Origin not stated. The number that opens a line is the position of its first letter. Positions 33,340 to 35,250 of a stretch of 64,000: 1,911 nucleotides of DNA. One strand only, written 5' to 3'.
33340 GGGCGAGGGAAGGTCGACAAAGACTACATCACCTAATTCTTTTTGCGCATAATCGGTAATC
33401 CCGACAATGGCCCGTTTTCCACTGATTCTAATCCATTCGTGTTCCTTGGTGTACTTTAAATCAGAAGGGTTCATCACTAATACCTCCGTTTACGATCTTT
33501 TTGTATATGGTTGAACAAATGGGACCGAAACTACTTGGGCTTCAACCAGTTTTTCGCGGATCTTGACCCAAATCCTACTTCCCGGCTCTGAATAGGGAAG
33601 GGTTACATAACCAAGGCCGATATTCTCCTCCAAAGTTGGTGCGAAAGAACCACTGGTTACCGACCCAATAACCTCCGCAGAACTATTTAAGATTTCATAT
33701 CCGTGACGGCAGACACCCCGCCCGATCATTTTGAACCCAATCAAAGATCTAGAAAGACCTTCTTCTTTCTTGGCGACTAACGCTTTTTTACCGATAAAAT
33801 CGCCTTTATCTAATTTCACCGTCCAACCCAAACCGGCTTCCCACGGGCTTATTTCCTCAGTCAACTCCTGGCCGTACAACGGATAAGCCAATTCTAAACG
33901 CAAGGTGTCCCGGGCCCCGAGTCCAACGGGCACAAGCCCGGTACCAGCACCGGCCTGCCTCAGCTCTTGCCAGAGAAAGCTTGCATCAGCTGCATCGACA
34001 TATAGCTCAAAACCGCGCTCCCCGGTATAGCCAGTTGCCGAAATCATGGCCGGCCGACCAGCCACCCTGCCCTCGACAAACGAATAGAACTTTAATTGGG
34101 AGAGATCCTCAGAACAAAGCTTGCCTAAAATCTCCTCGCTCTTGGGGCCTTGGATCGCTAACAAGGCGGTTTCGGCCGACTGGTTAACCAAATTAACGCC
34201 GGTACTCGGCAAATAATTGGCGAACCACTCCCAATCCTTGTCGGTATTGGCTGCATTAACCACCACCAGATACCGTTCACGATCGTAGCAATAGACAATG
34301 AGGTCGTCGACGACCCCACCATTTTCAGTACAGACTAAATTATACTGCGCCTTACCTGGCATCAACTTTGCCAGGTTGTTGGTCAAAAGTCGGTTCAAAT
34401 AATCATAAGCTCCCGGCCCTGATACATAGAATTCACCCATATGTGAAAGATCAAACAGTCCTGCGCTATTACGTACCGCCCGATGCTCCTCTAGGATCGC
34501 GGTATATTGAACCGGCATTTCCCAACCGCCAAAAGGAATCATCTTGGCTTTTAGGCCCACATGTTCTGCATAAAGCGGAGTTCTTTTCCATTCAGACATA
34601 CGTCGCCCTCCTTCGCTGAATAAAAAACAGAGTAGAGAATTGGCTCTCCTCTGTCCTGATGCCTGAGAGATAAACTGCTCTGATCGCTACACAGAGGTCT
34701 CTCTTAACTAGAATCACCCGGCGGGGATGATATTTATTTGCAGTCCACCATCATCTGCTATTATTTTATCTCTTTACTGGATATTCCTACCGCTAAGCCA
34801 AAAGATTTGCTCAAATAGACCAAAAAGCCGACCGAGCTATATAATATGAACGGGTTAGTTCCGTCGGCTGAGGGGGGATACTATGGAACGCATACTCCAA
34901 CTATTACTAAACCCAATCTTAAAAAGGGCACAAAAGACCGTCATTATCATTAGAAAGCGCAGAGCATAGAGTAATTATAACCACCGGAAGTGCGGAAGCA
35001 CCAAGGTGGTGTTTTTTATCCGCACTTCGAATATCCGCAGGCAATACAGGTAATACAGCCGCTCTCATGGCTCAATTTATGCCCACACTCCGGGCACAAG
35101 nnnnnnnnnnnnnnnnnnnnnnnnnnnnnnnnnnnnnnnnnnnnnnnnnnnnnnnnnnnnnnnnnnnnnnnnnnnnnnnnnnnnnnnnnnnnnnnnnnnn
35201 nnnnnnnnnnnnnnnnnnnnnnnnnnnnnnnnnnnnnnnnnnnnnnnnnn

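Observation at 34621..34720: Non-canonical glycine-riboswitch-like leader with an ON-type terminator upstream of gcvT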

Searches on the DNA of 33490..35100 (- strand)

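Call 4: search_rna_families(source=window, start=34550, end=35100, threshold=evalue, max_evalue=10, show_alignments=5)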
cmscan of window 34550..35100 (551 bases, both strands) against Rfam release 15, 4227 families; matches with E-value up to 10: 1.
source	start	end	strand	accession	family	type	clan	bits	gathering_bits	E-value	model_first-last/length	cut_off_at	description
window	34895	34936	+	RF02098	DGCR5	Gene; lncRNA;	-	14.5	50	5.1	1-49/49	no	DiGeorge syndrome critical region gene 5 conserved region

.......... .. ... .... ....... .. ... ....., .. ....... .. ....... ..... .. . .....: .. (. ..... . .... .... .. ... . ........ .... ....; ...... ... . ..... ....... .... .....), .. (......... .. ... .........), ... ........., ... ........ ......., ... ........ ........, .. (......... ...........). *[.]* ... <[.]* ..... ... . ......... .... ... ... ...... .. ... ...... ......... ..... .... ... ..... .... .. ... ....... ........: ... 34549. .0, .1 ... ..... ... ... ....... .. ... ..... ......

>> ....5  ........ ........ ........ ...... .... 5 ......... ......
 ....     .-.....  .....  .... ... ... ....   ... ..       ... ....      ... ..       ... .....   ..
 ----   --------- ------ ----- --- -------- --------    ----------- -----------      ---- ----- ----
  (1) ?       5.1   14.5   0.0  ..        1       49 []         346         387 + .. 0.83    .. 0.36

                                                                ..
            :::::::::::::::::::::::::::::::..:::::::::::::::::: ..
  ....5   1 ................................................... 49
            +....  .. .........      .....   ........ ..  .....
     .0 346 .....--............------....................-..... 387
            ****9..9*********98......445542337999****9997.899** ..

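Call 15: search_rna_families(sources=[L081, L084, L087, L088, L092], threshold=gathering, show_alignments=3)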
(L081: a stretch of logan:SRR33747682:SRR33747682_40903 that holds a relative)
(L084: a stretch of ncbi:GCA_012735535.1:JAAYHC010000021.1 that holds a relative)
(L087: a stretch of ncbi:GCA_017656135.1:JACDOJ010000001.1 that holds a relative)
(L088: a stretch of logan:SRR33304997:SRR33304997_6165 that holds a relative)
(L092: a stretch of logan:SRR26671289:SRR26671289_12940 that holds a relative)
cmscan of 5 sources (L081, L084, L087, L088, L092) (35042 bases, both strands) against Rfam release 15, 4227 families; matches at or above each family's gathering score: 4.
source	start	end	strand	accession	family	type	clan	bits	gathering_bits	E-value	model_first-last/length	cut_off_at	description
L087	2763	2861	+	RF00504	Glycine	Cis-reg; riboswitch;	CL00125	69.8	32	9.1e-13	1-94/94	no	Glycine riboswitch aptamer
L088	2764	2865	+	RF00504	Glycine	Cis-reg; riboswitch;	CL00125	66.3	32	7.6e-12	1-94/94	no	Glycine riboswitch aptamer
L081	2829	2957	+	RF00504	Glycine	Cis-reg; riboswitch;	CL00125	42.8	32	1.3e-05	1-94/94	no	Glycine riboswitch aptamer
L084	2829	2957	+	RF00504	Glycine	Cis-reg; riboswitch;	CL00125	42.8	32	1.3e-05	1-94/94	no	Glycine riboswitch aptamer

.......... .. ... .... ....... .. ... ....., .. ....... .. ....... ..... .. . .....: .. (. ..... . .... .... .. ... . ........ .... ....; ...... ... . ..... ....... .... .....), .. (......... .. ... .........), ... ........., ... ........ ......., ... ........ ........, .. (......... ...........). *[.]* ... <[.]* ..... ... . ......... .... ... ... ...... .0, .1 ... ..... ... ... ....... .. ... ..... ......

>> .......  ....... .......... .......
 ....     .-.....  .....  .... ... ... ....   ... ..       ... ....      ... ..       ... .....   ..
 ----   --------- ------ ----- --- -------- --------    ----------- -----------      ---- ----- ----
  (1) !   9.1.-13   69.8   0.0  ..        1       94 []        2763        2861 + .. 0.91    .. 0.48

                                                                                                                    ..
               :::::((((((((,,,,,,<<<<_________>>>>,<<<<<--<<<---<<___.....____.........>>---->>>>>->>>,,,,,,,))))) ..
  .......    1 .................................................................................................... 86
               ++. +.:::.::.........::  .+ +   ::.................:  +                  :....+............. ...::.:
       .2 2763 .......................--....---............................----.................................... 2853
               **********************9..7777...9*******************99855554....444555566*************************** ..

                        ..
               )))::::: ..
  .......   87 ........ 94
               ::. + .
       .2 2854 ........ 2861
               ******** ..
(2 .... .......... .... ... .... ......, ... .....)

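Call 18: search_rna_families(sources=[L087, L088], threshold=evalue, max_evalue=0.01, show_alignments=4)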
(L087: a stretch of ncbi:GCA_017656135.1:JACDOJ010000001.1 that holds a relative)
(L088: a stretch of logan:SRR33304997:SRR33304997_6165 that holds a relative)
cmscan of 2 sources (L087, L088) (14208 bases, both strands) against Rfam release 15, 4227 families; matches with E-value up to 0.01: 2.
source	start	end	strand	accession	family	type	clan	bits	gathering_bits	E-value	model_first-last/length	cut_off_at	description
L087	2758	2941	+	RF03166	glycine-GGAnGA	Cis-reg; riboswitch;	CL00125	95.3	110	1.8e-19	1-177/177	no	glycine-GGAnGA riboswitch aptamer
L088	2759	2944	+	RF03166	glycine-GGAnGA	Cis-reg; riboswitch;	CL00125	83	110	2.3e-16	1-177/177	no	glycine-GGAnGA riboswitch aptamer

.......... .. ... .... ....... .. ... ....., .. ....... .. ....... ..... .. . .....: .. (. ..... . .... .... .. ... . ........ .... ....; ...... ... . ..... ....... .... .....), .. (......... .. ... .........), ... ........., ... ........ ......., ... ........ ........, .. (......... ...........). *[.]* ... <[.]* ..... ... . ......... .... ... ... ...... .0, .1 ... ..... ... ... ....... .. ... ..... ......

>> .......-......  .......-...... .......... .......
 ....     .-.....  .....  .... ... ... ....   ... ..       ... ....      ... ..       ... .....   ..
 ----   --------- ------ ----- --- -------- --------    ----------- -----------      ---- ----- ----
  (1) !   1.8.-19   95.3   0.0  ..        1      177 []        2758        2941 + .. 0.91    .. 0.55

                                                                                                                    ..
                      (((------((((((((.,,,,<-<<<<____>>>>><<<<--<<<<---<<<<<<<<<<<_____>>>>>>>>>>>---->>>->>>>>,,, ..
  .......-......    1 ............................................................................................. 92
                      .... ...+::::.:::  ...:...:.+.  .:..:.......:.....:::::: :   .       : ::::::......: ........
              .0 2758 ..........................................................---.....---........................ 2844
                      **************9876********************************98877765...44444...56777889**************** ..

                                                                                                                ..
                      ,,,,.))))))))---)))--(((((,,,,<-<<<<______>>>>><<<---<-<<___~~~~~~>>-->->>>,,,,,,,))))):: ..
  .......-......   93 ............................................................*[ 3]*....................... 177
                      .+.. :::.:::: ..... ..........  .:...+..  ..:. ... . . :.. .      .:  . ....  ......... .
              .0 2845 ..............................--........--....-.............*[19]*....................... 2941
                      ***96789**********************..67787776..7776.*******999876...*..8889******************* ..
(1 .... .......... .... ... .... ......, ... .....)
